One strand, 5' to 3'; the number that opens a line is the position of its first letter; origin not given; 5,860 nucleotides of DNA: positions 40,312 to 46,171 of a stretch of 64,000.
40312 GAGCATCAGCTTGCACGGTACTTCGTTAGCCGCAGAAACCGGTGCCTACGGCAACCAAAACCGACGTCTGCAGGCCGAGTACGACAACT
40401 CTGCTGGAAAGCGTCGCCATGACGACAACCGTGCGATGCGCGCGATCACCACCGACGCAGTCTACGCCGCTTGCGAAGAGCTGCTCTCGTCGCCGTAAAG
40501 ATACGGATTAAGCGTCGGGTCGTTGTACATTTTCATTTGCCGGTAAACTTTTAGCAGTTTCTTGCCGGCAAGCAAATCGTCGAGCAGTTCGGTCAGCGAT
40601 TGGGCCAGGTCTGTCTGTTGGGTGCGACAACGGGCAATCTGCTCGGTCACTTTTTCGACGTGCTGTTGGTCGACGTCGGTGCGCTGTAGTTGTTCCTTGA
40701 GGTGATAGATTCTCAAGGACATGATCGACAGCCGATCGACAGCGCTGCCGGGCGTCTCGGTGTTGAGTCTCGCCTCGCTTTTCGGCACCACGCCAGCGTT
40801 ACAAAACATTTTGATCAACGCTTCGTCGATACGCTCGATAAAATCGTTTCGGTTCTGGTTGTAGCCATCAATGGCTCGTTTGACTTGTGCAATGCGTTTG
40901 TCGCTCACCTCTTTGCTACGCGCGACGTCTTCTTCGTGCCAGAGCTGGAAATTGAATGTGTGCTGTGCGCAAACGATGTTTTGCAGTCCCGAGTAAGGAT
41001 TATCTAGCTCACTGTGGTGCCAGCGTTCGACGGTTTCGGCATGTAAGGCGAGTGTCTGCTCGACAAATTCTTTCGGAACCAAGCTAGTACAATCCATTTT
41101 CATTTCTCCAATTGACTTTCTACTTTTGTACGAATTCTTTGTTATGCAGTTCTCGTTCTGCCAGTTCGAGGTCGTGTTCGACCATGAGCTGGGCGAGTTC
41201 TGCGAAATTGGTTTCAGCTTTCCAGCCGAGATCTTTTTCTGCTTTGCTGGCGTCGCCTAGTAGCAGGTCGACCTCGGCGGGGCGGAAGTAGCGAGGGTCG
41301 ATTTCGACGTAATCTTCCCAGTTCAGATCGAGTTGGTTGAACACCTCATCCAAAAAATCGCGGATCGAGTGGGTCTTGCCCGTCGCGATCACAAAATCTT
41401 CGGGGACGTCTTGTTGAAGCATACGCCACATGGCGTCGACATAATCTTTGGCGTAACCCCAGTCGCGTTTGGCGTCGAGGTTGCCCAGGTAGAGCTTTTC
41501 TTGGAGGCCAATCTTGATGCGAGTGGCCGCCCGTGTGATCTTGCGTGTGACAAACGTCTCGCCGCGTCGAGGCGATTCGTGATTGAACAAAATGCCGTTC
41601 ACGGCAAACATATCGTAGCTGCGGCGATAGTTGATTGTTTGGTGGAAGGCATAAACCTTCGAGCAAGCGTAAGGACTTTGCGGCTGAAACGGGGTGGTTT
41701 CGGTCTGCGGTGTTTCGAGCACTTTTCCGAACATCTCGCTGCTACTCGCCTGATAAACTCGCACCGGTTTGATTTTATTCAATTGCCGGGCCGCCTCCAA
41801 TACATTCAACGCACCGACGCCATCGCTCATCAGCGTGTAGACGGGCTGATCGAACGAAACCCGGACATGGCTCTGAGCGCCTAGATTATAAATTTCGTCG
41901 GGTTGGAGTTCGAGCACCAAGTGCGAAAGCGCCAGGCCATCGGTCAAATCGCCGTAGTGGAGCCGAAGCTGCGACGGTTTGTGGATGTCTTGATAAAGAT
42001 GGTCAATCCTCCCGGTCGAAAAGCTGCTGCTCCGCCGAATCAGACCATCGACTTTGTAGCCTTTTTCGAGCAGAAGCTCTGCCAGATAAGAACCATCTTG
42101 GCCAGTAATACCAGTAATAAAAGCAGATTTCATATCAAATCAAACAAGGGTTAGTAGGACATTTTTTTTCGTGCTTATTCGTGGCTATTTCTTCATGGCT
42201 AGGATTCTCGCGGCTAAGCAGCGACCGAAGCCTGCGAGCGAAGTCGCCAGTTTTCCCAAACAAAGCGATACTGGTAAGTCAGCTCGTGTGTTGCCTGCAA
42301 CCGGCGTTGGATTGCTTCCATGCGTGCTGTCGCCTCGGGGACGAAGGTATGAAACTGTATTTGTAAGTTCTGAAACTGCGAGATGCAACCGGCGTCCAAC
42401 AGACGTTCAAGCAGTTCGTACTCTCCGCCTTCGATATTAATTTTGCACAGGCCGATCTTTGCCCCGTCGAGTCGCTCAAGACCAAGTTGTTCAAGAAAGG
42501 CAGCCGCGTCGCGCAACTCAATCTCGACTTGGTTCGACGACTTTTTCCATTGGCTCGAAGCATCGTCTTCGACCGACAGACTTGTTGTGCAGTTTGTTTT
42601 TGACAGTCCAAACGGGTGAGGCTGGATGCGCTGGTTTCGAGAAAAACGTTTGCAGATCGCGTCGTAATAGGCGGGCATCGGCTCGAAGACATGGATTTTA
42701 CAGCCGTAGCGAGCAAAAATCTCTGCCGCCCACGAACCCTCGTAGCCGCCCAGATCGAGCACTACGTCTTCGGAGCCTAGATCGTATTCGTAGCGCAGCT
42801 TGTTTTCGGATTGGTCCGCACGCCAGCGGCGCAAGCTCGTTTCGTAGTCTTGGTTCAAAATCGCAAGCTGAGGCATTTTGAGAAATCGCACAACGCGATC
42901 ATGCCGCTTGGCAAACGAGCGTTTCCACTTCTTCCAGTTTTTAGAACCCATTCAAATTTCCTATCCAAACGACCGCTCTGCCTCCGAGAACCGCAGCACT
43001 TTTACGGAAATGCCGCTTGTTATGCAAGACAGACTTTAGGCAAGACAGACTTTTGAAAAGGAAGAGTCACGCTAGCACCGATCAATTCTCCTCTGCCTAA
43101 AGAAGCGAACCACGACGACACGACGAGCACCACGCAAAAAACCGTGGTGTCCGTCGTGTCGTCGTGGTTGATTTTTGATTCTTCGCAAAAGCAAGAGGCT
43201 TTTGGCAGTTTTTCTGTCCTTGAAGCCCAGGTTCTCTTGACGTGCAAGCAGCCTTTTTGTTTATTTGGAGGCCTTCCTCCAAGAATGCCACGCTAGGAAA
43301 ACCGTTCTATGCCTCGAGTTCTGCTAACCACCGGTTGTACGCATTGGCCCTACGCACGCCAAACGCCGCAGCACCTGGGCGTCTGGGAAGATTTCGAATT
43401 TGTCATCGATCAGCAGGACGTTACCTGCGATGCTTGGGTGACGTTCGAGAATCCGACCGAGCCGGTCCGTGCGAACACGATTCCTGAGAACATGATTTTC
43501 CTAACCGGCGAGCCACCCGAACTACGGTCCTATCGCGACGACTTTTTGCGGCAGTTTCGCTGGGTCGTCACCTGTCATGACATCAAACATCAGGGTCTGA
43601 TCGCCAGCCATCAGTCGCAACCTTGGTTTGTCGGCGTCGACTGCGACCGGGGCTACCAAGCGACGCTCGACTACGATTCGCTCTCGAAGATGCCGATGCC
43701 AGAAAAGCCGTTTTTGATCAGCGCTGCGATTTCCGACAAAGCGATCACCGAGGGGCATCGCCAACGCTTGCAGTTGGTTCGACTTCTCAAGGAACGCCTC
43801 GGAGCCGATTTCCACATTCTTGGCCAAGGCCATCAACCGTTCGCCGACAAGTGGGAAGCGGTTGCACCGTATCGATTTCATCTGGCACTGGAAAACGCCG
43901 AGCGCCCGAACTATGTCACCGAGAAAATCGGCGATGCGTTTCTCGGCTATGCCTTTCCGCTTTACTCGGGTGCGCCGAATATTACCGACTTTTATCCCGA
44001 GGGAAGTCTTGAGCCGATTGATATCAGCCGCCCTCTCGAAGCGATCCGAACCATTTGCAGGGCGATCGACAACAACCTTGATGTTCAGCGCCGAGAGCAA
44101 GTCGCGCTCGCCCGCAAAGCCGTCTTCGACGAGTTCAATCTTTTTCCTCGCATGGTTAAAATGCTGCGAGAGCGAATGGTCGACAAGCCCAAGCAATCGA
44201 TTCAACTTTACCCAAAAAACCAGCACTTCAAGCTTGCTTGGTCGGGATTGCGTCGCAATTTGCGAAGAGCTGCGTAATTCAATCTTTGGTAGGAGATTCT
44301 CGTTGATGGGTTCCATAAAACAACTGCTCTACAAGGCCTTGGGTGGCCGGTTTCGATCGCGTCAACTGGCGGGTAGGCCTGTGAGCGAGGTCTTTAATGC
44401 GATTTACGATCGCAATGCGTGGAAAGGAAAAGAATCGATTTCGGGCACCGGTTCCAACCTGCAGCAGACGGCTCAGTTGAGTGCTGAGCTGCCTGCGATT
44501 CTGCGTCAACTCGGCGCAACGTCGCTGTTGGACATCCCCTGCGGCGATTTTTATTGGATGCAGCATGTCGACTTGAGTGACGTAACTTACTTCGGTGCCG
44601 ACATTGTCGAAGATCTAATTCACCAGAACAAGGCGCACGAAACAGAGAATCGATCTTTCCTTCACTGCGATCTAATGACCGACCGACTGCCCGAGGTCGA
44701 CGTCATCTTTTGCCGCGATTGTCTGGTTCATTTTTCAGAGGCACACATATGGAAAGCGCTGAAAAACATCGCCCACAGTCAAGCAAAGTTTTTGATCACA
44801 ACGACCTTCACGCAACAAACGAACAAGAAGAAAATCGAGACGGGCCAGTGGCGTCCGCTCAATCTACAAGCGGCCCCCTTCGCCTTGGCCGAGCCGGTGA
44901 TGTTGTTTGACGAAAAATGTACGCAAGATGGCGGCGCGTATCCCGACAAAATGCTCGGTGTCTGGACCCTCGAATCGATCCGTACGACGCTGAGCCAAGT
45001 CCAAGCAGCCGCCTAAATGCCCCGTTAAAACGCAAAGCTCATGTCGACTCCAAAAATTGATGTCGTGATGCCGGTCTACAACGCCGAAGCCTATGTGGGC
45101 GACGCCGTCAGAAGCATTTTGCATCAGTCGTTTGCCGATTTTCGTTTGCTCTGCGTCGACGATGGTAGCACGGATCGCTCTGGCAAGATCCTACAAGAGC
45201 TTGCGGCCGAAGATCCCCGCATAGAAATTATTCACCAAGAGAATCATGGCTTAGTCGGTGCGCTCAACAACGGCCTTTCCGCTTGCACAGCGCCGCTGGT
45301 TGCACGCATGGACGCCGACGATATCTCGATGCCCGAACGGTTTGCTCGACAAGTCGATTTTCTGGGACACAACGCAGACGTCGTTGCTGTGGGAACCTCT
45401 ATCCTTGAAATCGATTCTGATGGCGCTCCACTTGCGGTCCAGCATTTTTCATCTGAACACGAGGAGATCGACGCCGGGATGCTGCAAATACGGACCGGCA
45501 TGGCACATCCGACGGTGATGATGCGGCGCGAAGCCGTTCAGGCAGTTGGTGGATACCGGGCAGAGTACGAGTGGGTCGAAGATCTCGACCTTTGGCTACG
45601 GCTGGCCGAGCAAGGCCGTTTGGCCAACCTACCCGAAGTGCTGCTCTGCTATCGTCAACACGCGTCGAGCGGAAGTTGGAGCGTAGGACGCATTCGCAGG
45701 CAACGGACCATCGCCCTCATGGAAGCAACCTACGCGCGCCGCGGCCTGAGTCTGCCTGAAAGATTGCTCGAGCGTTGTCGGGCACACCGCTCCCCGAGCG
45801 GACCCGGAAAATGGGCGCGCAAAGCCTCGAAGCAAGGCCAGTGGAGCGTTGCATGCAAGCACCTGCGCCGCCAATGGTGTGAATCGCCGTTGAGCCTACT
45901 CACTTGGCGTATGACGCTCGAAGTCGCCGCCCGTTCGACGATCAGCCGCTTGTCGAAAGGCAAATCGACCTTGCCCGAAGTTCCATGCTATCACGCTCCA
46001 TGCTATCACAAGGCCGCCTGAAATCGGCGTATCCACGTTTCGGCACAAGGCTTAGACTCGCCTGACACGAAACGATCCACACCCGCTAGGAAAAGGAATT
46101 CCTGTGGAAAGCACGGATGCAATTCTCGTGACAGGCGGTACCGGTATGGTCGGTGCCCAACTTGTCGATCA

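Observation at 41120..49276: Probable GDP-L-colitose pathway and colitosyltransferase in a planctomycete surface-glycan cluster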

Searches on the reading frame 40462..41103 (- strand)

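Call 10: search_protein_families(library=pfam, proteins=[window:40462-41103:-])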
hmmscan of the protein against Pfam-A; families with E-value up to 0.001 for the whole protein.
window:40462-41103:- (213 aa): 2 families
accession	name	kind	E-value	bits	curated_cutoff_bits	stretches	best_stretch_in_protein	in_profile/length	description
PF14063.11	DUF4254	-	2.3e-53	180.4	27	1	42-186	2-144/144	Protein of unknown function (DUF4254)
PF06005.17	ZapB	-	5.9e-05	23.9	31.5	0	120-177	15-69/71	Cell division protein ZapB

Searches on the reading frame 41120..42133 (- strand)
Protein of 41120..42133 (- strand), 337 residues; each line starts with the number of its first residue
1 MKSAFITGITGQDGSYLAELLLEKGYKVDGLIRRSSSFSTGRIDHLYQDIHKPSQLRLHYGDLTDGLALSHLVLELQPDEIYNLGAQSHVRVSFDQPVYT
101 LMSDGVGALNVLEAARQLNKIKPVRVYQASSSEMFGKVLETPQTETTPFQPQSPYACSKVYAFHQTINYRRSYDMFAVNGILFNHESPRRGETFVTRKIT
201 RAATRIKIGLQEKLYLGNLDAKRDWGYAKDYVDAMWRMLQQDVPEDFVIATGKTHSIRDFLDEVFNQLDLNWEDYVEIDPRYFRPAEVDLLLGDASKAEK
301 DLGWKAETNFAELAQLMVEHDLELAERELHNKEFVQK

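Call 3: search_protein_families(library=pfam, proteins=[window:41120-42133:-])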
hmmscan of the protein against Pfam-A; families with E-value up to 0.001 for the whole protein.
window:41120-42133:- (337 aa): 4 families
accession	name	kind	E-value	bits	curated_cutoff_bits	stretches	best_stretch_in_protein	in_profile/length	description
PF16363.11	GDP_Man_Dehyd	-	1.1e-140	469.3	27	1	5-317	1-332/332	GDP-mannose 4,6 dehydratase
PF01370.27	Epimerase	-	3.5e-72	243.1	20.9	1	5-250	2-240/240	NAD dependent epimerase/dehydratase family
PF04321.23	RmlD_sub_bind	-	0.00035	20.2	27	1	5-160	4-130/287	RmlD substrate binding domain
PF02719.21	Polysacc_synt_2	-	0.00072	19.3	20.2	0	5-119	2-119/293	Polysaccharide biosynthesis protein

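Call 4: search_protein_families(library=ncbifam, proteins=[window:41120-42133:-])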
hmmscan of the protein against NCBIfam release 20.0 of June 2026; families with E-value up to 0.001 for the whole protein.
window:41120-42133:- (337 aa): 13 families
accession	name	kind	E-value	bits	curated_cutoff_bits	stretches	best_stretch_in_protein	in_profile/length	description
TIGR01472.1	gmd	equivalog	3e-159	529.7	415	1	2-324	1-341/342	GDP-mannose 4,6-dehydratase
TIGR04180.1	EDH_00030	hypoth_equivalog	1.1e-34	119.9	475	1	5-308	2-296/297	NAD-dependent 4,6-dehydratase LegB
TIGR01181.1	dTDP_gluc_dehyt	equivalog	3.3e-29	102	365.1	1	40-313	37-303/321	dTDP-glucose 4,6-dehydratase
TIGR02622.1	CDP_4_6_dhtase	equivalog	8.6e-20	71.2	278.45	1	2-173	5-172/352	CDP-glucose 4,6-dehydratase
TIGR01179.1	galE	equivalog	3.4e-16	59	262.3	1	5-163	3-153/332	UDP-glucose 4-epimerase GalE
NF007582.0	PRK10217.1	equivalog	4.6e-16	58.9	698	1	50-307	47-317/355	dTDP-glucose 4,6-dehydratase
NF007490.0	PRK10084.1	subfamily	1e-13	51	649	1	40-319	37-332/361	dTDP-glucose 4,6-dehydratase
NF007956.0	PRK10675.1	subfamily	1.5e-06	27.5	394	1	5-161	4-155/338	UDP-glucose 4-epimerase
NF011728.1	PRK15181.1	equivalog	1.8e-06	27.2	760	1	4-234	18-244/348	Vi polysaccharide biosynthesis UDP-N-acetylglucosaminuronic acid C-4 epimerase TviC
NF043036.1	ErythonDh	equivalog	2.8e-06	26.8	325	1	5-163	4-157/321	D-erythronate dehydrogenase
TIGR02197.1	heptose_epim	equivalog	7.7e-05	22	274.6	1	122-270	105-262/316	ADP-glyceromanno-heptose 6-epimerase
TIGR03466.1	HpnA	hypoth_equivalog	8.8e-05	21.5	367.65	1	3-162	2-148/327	hopanoid-associated sugar epimerase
NF052578.1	StrlDmthSdmBMthl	equivalog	0.00011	22.1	600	1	4-174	3-160/328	sterol demethylase protein SdmB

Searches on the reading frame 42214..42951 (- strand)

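Call 3: search_protein_families(library=pfam, proteins=[window:42214-42951:-])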
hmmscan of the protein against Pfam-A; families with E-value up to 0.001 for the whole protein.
window:42214-42951:- (245 aa): 1 family
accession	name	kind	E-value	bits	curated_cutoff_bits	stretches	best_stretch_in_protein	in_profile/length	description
PF05050.19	Methyltransf_21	-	1.6e-09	38.5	22.7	1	66-215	1-166/173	Methyltransferase FkbM domain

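Call 4: search_protein_families(library=ncbifam, proteins=[window:42214-42951:-])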
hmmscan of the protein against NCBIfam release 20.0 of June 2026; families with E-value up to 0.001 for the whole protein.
window:42214-42951:- (245 aa): 1 family
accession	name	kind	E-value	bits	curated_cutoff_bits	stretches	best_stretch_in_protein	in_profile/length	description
TIGR01444.1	fkbM_fam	subfamily_domain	6e-12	46.2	37.7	1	63-201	1-143/143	FkbM family methyltransferase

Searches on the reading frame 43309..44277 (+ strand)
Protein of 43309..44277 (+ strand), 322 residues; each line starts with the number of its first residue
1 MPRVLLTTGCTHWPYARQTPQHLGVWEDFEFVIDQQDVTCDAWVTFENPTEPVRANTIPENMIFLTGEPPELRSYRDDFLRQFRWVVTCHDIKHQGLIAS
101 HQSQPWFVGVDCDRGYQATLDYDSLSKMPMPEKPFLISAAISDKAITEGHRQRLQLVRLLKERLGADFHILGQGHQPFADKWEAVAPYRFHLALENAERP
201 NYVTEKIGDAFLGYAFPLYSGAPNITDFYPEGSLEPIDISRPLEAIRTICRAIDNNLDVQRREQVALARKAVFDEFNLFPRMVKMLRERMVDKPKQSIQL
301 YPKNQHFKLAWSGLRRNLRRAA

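Call 3: search_protein_families(library=pfam, proteins=[window:43309-44277:+])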
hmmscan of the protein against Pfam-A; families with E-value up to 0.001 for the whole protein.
window:43309-44277:+ (322 aa): 1 family
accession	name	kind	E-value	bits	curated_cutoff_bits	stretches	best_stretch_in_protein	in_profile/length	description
PF00852.26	Glyco_transf_10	-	1.2e-07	32.1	23.9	1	148-233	16-105/182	Glycosyltransferase family 10 (fucosyltransferase) C-term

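Call 4: search_protein_families(library=ncbifam, proteins=[window:43309-44277:+])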
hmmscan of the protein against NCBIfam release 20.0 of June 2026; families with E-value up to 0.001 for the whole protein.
window:43309-44277:+ (322 aa): 0 families

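Call 49: search_solved_structures(query=window:43309-44277:+, max_evalue=1, show_alignments=1)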
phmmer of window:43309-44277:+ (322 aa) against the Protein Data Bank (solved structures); distinct sequences matched with E-value up to 1: 5.
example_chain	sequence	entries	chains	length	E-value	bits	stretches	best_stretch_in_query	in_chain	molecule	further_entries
9s6a_A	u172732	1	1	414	5.2e-09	39.2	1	111-232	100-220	Glycoprotein 3-alpha-L-fucosyltransferase A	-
7yro_A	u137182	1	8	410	3.2e-07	33.3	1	184-256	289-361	Fucosyltransferase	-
2nzw_A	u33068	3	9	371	4.4e-07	32.9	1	180-246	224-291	Alpha1,3-fucosyltransferase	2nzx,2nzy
5zoi_A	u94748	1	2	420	5.3e-07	32.6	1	180-246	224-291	Alpha-(1,3)-fucosyltransferase FucT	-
8d0o_A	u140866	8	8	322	0.0045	19.7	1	167-256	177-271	4-galactosyl-N-acetylglucosaminide 3-alpha-L-fucosyltransferase 9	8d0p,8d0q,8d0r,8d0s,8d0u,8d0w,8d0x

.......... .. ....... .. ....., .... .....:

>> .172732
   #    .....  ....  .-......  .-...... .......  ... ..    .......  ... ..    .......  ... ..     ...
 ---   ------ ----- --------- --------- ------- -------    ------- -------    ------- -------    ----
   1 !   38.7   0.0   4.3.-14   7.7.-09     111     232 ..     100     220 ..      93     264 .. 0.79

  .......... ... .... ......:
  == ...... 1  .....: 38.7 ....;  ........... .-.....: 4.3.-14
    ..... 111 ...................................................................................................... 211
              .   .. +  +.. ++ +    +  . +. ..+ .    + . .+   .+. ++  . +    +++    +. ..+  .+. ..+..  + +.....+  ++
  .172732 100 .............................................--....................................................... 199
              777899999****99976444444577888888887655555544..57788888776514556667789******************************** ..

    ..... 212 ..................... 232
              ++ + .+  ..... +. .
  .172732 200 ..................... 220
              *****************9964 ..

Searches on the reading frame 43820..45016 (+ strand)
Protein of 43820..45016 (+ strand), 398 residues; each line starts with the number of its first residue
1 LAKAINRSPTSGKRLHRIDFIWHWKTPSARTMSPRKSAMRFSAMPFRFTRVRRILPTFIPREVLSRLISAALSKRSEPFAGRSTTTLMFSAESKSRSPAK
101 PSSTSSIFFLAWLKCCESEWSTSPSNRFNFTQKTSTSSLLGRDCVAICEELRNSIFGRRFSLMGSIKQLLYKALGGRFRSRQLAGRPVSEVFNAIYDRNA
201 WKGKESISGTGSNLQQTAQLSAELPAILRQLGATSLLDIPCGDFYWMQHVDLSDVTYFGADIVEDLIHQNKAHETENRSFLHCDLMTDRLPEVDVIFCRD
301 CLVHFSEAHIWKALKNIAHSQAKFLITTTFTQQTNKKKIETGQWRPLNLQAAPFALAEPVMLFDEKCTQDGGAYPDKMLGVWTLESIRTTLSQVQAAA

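Call 3: search_protein_families(library=pfam, proteins=[window:43820-45016:+])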
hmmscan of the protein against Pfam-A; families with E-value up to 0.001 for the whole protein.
window:43820-45016:+ (398 aa): 3 families
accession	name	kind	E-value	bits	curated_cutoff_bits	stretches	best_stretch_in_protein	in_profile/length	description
PF08242.18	Methyltransf_12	-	3.5e-05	24.9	30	1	237-319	1-90/98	Methyltransferase domain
PF13649.12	Methyltransf_25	-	4.6e-05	24.5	27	1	237-319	2-91/97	Methyltransferase domain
PF01739.24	CheR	-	0.0004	20.3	27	1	275-319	117-163/195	CheR methyltransferase, SAM binding domain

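Call 4: search_protein_families(library=ncbifam, proteins=[window:43820-45016:+])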
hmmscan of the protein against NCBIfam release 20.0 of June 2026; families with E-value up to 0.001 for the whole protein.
window:43820-45016:+ (398 aa): 1 family
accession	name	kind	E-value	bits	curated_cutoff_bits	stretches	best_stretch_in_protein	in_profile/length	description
TIGR02021.1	BchM-ChlM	equivalog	7.9e-05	22.2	158.9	1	234-334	56-159/218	magnesium protoporphyrin IX methyltransferase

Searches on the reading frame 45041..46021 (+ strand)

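Call 3: search_protein_families(library=pfam, proteins=[window:45041-46021:+])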
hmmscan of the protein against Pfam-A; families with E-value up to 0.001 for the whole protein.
window:45041-46021:+ (326 aa): 4 families
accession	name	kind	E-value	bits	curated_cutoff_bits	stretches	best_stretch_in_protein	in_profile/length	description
PF00535.33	Glycos_transf_2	-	3.1e-34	118.8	23.3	1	8-168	2-166/168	Glycosyl transferase family 2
PF13641.12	Glyco_tranf_2_3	-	5.1e-20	72.9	27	1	4-221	1-225/230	Glycosyltransferase like family 2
PF10111.15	Glyco_tranf_2_2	-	1.8e-12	47.8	27.3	1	8-106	2-104/276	Glycosyltransferase like family 2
PF13632.12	Glyco_trans_2_3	-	0.00052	20.3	27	1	158-224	76-140/198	Glycosyl transferase family group 2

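Call 4: search_protein_families(library=ncbifam, proteins=[window:45041-46021:+])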
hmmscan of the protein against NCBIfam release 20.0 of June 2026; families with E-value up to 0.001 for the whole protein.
window:45041-46021:+ (326 aa): 26 families (the best 25 are shown)
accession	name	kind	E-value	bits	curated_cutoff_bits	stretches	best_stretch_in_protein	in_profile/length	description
NF053739.1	GlytfEpsEBac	equivalog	7.4e-40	136.6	450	1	4-207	1-205/265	glycosyltransferase EpsE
NF047683.1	TeichurnBiosyTuaG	equivalog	5.8e-26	91.6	400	1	3-210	5-209/252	teichuronic acid biosynthesis protein TuaG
NF007482.0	PRK10073.1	equivalog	1.6e-21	76.7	423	1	2-108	4-110/334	glycosyltransferase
TIGR03937.1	PgaC_IcaA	equivalog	1.9e-19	69.9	422.3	1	3-117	44-159/407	poly-beta-1,6-N-acetyl-D-glucosamine synthase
NF041875.1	EPS_EpsD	equivalog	7.5e-19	68.3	370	1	6-195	1-196/325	exopolysaccharide biosynthesis glycosyltransferase EpsD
TIGR03965.1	mycofact_glyco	equivalog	2e-16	60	280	1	3-194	73-269/467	mycofactocin biosynthesis glycosyltransferase MftF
NF050050.1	ProtGlycPglI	equivalog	5.3e-13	49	500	1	4-99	2-99/306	GalNAc(5)-diNAcBac-PP-undecaprenol beta-1,3-glucosyltransferase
TIGR04283.1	glyco_like_mftF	equivalog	1.5e-12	47.6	182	1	7-202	2-183/221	TIGR04283 family arsenosugar biosynthesis glycosyltransferase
NF007986.1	PRK10714.1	equivalog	2e-11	43.5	529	1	5-116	7-123/316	undecaprenyl-phosphate 4-deoxy-4-formamido-L-arabinose transferase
NF041394.1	GtaseAglG_Halo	equivalog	8.4e-11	41.7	440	1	5-173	2-175/304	glucosyl-dolichyl phosphate glucuronosyltransferase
NF038299.1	EPS_HpsN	equivalog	1.3e-08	34.2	425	1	4-122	1-120/317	hormogonium polysaccharide biosynthesis glycosyltransferase HpsN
NF007453.0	PRK10018.1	equivalog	1.6e-08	34.6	382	1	3-114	5-114/280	colanic acid biosynthesis glycosyltransferase WcaA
TIGR03111.1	glyc2_xrt_Gpos1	hypoth_equivalog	1.7e-08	33.7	363.95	1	3-123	48-171/439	TIGR03111 family XrtG-associated glycosyltransferase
TIGR04017.1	WcaA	equivalog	2.3e-08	34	495.75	1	3-113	4-112/279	colanic acid biosynthesis glycosyltransferase WcaA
NF047588.1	GlcsyltransPgfSStrep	equivalog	4e-08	32.8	500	1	5-115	2-117/308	glycosyltransferase PgfS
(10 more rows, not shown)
